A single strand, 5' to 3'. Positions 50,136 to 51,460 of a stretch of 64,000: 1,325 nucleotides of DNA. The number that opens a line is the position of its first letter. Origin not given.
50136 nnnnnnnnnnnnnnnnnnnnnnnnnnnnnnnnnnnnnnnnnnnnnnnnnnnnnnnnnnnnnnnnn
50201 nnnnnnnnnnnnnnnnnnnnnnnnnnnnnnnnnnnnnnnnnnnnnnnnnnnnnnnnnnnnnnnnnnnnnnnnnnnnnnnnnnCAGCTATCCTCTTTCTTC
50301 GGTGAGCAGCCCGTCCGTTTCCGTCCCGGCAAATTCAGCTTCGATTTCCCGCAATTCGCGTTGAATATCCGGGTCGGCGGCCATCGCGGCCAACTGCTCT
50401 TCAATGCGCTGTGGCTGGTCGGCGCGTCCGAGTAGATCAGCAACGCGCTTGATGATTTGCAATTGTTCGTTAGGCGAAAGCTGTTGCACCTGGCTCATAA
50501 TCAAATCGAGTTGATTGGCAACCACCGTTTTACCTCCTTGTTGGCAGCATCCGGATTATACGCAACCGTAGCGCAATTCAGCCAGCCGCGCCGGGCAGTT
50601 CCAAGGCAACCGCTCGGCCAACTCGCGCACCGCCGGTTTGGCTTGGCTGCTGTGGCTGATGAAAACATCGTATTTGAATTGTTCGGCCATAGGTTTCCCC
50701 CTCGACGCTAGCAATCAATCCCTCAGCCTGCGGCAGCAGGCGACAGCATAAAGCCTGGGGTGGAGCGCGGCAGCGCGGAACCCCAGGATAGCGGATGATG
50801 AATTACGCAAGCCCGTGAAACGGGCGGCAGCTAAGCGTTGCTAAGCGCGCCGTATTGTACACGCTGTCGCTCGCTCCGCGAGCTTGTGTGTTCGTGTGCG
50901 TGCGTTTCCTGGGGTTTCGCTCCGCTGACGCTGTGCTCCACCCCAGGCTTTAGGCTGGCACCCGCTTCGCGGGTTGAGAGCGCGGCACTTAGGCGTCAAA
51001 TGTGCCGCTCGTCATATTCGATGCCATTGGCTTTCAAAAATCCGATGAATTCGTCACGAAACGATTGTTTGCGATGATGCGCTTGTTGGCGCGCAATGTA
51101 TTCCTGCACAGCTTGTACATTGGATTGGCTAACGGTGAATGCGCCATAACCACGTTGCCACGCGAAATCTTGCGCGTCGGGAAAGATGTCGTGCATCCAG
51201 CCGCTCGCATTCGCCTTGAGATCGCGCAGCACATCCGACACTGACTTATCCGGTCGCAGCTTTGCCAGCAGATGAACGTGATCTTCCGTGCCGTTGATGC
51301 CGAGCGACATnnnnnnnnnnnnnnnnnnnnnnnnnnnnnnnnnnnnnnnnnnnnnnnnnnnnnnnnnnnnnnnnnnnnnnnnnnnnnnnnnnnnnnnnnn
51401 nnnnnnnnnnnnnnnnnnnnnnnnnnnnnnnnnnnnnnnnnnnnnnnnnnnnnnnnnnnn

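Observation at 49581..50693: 88-bp duplicate of the TIR gene 5' end brackets a mazF/antitoxin cassette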

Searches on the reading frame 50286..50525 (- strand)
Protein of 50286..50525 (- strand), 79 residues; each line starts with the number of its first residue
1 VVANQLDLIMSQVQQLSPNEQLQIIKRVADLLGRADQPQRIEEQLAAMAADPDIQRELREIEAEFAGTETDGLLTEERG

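Call 6: search_protein_families(library=pfam, proteins=[window:50286-50525:-], max_evalue=0.01)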
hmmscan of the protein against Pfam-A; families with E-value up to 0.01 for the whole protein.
window:50286-50525:- (79 aa): 0 families

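Call 23: find_homologous_proteins(query=window:50286-50525:-, max_evalue=1e-8)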
Query window:50286-50525:- (79 aa): 43 proteins with E <= 1e-8 among 65 candidates.
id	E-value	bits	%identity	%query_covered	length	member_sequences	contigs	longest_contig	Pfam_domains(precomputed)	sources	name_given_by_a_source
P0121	1.9e-40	153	100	100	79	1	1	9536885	-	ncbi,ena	-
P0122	4.2e-38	146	96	100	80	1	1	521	-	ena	-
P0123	8.1e-32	126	85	100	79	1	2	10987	-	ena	-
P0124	4.1e-30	120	82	100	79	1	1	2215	-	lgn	-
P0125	4.3e-30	120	81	100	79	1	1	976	-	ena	-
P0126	9.7e-30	119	77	100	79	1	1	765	-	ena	-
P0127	2.9e-28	115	78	100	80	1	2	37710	-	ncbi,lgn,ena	-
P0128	3.4e-28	114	82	92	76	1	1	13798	-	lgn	-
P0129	4.2e-27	111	86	89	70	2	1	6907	-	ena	-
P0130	4.6e-26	108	77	92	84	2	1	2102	-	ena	-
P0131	3.1e-25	105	80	89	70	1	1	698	-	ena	-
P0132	3.7e-24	102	78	86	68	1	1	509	-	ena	-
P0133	1.1e-23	100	71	92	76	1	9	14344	-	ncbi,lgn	-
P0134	2.7e-23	99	70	96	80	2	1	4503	-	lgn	-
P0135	6.1e-23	98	82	77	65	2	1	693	-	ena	-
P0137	7.9e-16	75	69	81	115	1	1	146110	-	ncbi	-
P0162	2.7e-9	55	56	81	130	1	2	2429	PF18929.6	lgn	-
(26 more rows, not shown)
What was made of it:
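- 50286..50525 (-): Antitoxin gene (79 aa, GTG start) of the mazEF-type pair. Close relatives are 70-96% identical (call 23).
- On Type II toxin-antitoxin pair of the MazEF/PemIK kind: One distant homologue (P0162) carries PF18929/DUF5678 (call 23).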

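Call 24: find_related_loci(query=window:50289-50525:-, collection=metagenome_contigs, flank=5000)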
Query window:50289-50525:- (79 aa) in metagenome_contigs; peptide patterns used: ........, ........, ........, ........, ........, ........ (x = any residue, [..] = any of these).
600 stretches matched a pattern (row limit reached: there are more); 1 encode a relative of the query (tblastn E <= 1e-3); 1 distinct loci.
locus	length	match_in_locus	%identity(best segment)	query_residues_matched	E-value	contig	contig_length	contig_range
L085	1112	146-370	43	1-73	2e-15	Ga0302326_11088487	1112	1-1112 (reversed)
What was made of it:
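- Tried and rejected: The metagenome scan with the antitoxin returned only one distant relative (call 24).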

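Call 25: find_encoding_contigs(protein=P0123, flank=6000, max_places=3)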
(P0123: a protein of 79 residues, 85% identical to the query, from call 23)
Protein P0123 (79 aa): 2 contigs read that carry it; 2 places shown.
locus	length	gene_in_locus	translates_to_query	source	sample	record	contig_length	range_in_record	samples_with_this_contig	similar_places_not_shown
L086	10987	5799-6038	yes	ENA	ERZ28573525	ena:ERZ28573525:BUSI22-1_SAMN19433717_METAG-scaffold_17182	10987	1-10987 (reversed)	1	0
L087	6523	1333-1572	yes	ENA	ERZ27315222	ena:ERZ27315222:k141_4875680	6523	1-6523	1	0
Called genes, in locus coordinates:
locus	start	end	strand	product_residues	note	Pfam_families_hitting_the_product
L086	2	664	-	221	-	?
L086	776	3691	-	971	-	PF07635:PSCyt1, PF07583:PSCyt2, PF07587:PSD1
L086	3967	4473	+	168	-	PF05239:PRC (faint)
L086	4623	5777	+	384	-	PF02771:Acyl-CoA_dh_N, PF02770:Acyl-CoA_dh_M, PF00441:Acyl-CoA_dh_1, PF08028:Acyl-CoA_dh_2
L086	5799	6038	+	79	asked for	-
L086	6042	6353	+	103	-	PF02452:PemK_toxin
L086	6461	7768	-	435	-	PF00069:Pkinase, PF07714:PK_Tyr_Ser-Thr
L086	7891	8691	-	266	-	PF16697:Yop-YscD_cpl (weak), PF00498:FHA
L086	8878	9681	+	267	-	PF05685:Uma2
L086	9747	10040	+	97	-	-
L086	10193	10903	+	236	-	PF03743:TrbI (faint)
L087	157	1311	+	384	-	PF02771:Acyl-CoA_dh_N, PF02770:Acyl-CoA_dh_M, PF00441:Acyl-CoA_dh_1, PF08028:Acyl-CoA_dh_2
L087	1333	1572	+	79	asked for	-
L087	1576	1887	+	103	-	PF02452:PemK_toxin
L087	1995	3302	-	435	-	PF00069:Pkinase, PF07714:PK_Tyr_Ser-Thr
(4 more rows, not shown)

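Call 26: find_encoding_contigs(protein=P0127, flank=6000, max_places=3)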
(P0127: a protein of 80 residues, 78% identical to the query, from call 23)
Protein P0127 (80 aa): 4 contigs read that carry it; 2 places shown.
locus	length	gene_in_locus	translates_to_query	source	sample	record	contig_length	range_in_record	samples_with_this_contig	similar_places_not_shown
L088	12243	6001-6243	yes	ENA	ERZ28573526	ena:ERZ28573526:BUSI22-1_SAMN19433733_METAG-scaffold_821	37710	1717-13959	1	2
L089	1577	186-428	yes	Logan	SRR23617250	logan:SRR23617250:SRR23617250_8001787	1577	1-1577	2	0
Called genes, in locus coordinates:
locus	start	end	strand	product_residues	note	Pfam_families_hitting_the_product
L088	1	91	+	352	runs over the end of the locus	PF00432:Prenyltrans (faint), PF07678:TED_complement (faint), PF13243:SQHop_cyclase_C (weak)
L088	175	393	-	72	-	-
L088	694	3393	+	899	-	PF00069:Pkinase, PF01636:APH (faint), PF07714:PK_Tyr_Ser-Thr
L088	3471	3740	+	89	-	-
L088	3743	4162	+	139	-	PF20126:TumE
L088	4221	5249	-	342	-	PF17761:DUF1016_N, PF06250:YhcG_C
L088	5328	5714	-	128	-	-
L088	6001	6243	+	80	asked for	-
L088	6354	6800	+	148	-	PF15646:Tox-REase-2 (faint)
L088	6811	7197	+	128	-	-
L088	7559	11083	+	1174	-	PF00930:DPPIV_N (faint), PF26549:Tricorn_N, PF07676:PD40 (weak), PF26550:Tricorn_2nd, PF14684:Tricorn_C1, PF14685:PDZ_Tricorn, PF17820:PDZ_6 (weak), PF03572:Peptidase_S41, +1 more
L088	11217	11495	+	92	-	PF04365:BrnT_toxin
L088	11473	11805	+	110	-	-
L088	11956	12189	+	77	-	-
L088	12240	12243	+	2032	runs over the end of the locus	PF13401:AAA_22 (weak)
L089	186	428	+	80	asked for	-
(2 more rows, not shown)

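Call 27: find_encoding_contigs(protein=P0129, flank=6000, max_places=3)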
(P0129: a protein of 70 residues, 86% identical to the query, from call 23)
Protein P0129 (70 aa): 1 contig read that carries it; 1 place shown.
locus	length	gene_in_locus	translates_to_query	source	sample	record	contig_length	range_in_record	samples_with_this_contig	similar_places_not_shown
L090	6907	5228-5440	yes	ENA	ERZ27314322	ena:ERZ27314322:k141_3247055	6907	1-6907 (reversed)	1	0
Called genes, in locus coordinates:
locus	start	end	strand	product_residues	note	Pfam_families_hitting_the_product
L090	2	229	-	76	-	?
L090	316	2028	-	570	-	PF02113:Peptidase_S13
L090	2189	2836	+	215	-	PF02517:Rce1-like (weak)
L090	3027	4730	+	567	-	PF00732:GMC_oxred_N, PF05199:GMC_oxred_C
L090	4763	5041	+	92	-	-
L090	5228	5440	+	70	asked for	-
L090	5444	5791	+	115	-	PF02452:PemK_toxin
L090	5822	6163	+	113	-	PF01582:TIR, PF08937:ThsB_TIR (weak), PF13676:TIR_2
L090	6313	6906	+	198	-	?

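Call 28: find_encoding_contigs(protein=P0133, flank=6000, max_places=3)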
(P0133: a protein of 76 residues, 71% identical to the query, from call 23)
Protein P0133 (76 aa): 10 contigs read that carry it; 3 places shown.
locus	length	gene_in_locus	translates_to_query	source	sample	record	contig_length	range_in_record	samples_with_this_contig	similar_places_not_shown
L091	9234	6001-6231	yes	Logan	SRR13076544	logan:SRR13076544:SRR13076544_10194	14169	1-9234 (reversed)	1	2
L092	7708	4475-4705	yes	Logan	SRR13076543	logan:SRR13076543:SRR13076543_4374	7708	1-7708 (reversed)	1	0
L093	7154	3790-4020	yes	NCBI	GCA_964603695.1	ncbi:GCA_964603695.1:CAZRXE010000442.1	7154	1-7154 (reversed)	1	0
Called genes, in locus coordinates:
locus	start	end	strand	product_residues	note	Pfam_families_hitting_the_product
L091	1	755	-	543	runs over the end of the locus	PF00309:Sigma54_AID, PF04963:Sigma54_CBD, PF04552:Sigma54_DBD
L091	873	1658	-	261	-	PF00005:ABC_tran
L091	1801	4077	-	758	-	PF06835:LptC, PF03968:LptD_N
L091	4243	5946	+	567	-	PF00732:GMC_oxred_N, PF05199:GMC_oxred_C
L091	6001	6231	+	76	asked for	-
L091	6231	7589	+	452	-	PF02452:PemK_toxin, PF01548:DEDD_Tnp_IS110, PF02371:Transposase_20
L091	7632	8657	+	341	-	PF00296:Bac_luciferase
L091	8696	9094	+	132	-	PF01243:PNPOx_N, PF12900:Pyridox_ox_2 (weak)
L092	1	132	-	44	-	?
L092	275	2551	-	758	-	PF06835:LptC, PF03968:LptD_N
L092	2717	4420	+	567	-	PF00732:GMC_oxred_N, PF05199:GMC_oxred_C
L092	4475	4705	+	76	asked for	-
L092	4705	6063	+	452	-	PF02452:PemK_toxin, PF01548:DEDD_Tnp_IS110, PF02371:Transposase_20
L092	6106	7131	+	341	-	PF00296:Bac_luciferase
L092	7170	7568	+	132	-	PF01243:PNPOx_N, PF12900:Pyridox_ox_2 (weak)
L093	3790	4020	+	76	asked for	-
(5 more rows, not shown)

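Call 32: find_encoding_contigs(protein=P0134, flank=6000, max_places=3)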
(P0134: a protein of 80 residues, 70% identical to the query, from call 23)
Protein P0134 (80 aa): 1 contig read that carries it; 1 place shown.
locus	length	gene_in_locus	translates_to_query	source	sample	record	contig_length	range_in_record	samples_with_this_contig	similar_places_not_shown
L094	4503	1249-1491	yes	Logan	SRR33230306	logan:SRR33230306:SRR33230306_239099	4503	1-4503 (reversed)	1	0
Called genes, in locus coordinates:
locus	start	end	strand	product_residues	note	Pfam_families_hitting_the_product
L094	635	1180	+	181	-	-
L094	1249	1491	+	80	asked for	-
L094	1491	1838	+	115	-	PF02452:PemK_toxin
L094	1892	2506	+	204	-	PF13676:TIR_2, PF24807:WD40_CDC20-Fz, PF24105:Beta-prop_CAF1B_HIR1, PF25174:Beta-prop_THOC3, PF25175:Beta-prop_WDR5, PF23381:Beta-prop_IFT122_1st, PF24814:WD40_Prp19, PF25173:Beta-prop_WDR3_1st, +5 more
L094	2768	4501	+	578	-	?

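Call 33: find_encoding_contigs(protein=P0137, flank=6000, max_places=3)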
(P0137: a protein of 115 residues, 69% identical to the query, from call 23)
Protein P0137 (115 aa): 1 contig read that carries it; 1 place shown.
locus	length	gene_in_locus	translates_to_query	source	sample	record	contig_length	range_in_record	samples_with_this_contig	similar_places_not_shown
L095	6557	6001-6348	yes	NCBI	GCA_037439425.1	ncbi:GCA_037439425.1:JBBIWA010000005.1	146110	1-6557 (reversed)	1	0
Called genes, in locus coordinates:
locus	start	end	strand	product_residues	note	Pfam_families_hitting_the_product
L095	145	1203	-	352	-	PF00586:AIRS, PF02769:AIRS_C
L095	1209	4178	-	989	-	PF00675:Peptidase_M16, PF05193:Peptidase_M16_C, PF00675:Peptidase_M16, PF05193:Peptidase_M16_C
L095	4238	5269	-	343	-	PF08240:ADH_N, PF00107:ADH_zinc_N, PF13602:ADH_zinc_N_2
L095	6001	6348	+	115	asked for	-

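Call 34: find_encoding_contigs(protein=P0124, flank=6000, max_places=3)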
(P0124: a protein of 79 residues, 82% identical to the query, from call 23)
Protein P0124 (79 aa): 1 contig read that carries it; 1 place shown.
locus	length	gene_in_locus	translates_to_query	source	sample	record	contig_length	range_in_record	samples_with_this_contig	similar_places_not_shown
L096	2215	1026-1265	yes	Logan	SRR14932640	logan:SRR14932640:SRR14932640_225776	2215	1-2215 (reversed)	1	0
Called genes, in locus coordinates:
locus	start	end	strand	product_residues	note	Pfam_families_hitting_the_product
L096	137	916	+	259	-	PF13489:Methyltransf_23, PF01209:Ubie_methyltran, PF13847:Methyltransf_31, PF08241:Methyltransf_11, PF08242:Methyltransf_12, PF13649:Methyltransf_25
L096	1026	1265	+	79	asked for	-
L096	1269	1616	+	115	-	PF02452:PemK_toxin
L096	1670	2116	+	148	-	-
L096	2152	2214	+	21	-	?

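Call 43: search_protein_families(library=ncbifam, proteins=[window:50286-50525:-], max_evalue=0.01)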
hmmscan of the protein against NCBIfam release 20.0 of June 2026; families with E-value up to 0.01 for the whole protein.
window:50286-50525:- (79 aa): 1 family
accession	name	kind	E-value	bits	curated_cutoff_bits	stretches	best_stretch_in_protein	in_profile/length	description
TIGR00255.1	TIGR00255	hypoth_equivalog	0.0052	16.5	167.5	1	3-68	167-232/291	YicC/YloC family endoribonuclease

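Call 45: search_protein_families(library=padloc, proteins=[window:50286-50525:-], max_evalue=0.01)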
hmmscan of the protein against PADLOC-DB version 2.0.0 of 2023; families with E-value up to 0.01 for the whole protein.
window:50286-50525:- (79 aa): 0 families

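Call 64: find_related_loci(query=window:50289-50525:-, collection=viral_contigs, flank=4000)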
Query window:50289-50525:- (79 aa) in viral_contigs; peptide patterns used: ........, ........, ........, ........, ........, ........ (x = any residue, [..] = any of these).
56 stretches matched a pattern, but none encodes a relative of the query by tblastn (E <= 1e-3).
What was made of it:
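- Tried and rejected: The viral-contig scan with the antitoxin found nothing (call 64).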

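Call 67: search_protein_families(library=pfam, proteins=[window:50286-50525:-, L094:635-1180:+, L090:4763-5041:+, L096:1670-2116:+, L088:6354-6800:+], max_evalue=1)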
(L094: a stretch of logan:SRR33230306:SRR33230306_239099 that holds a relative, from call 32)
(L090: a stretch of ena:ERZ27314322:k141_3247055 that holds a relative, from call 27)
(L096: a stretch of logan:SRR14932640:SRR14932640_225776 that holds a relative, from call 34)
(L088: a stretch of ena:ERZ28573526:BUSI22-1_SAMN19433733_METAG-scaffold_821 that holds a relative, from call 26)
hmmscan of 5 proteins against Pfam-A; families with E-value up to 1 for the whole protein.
window:50286-50525:- (79 aa): 1 family
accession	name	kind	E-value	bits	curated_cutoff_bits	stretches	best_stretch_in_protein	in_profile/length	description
PF09349.15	OHCU_decarbox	-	0.029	15.3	24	1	8-64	40-102/155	OHCU decarboxylase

L094:635-1180:+ (181 aa): 6 families
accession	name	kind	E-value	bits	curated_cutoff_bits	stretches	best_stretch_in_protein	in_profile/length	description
PF13560.12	HTH_31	-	0.00069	20.3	27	1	72-110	3-42/64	Helix-turn-helix domain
PF01381.28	HTH_3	-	0.0064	16.9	23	1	75-119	1-43/55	Helix-turn-helix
PF15731.11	MqsA_antitoxin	-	0.015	15.9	30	1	3-121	2-120/131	Antitoxin component of bacterial toxin-antitoxin system, MqsA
PF08792.16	A2L_zn_ribbon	-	0.036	14.2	22.9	1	27-47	12-32/33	A2L zinc ribbon domain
PF14353.12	CpXC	-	0.061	13.8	25.4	1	1-46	37-77/121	CpXC protein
PF08965.17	Aca2_YdiL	-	0.12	13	23.8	1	73-116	4-49/118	Aca2/YdiL-like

L090:4763-5041:+ (92 aa): 0 families

L096:1670-2116:+ (148 aa): 2 families
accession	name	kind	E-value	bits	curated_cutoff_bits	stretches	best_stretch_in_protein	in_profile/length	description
PF08723.15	Gag_p15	-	0.12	13.1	26.1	1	50-97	46-92/123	Gag protein p15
PF22533.2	WIV_dom_3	-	0.22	12.1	27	1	94-128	20-54/85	Protein P1-like, WIV domain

L088:6354-6800:+ (148 aa): 1 family
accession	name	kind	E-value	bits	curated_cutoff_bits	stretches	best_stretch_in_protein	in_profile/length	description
PF15646.12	Tox-REase-2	-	1.6e-05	25.6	27.6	1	34-140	4-128/129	Restriction endonuclease fold toxin 2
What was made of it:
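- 50286..50525 (-): No Pfam family (calls 6, 67).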

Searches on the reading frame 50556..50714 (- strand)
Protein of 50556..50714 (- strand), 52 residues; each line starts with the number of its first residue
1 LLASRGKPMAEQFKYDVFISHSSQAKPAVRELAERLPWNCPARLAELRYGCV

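Call 6: search_protein_families(library=pfam, proteins=[window:50556-50714:-], max_evalue=0.01)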
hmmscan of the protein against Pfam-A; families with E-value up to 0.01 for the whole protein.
window:50556-50714:- (52 aa): 0 families
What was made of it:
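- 50556..50714 (-): 52-aa ORF through copy B. From the ATG at 50690 it encodes 28 TIR residues plus 16 unrelated residues. Its stop codon lies inside the TATAAT box, and a purine-rich GAGGGGG precedes the ATG. No Pfam hit (call 6).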

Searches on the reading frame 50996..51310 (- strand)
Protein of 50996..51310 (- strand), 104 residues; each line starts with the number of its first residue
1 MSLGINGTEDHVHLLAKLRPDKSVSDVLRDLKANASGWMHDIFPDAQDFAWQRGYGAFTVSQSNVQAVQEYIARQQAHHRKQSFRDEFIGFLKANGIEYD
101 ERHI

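Call 6: search_protein_families(library=pfam, proteins=[window:50996-51310:-], max_evalue=0.01)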
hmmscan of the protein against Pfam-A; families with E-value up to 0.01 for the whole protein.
window:50996-51310:- (104 aa): 2 families
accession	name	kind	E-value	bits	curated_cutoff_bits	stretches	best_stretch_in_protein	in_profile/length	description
PF01797.21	Y1_Tnp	-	2.6e-17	63.5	23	1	5-75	46-121/121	Transposase IS200 like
PF21264.3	DYNC2H1_AAA_dom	-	0.0095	16.6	27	0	30-95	16-79/96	Cytoplasmic dynein 2 heavy chain 1, AAA+ ATPase domain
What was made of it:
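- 50722..51682 (-): Neighbouring element. REP-like inverted repeats (50722-50966 and 51436-51682) flank a frameshifted IS200/RAYT-type Y1 transposase gene (~50996-51420). Its nearest repeat starts 27 nt (50697-50723) from copy B. PF01797, E = 2.6e-17 (call 6).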

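Call 43: search_protein_families(library=ncbifam, proteins=[window:50996-51310:-], max_evalue=0.01)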
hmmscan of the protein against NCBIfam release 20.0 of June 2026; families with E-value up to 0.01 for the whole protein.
window:50996-51310:- (104 aa): 2 families
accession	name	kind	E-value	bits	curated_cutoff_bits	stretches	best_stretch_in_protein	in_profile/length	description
NF033573.1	transpos_IS200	equivalog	7.5e-13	48.8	55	1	5-73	52-125/126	IS200/IS605 family transposase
NF047646.1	REP_Tyr_transpos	equivalog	0.00022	21.1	80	1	9-73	56-128/146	REP-associated tyrosine transposase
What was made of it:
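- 50722..51682 (-): NCBIfam IS200 and REP-tyrosine-transposase hits (call 43).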
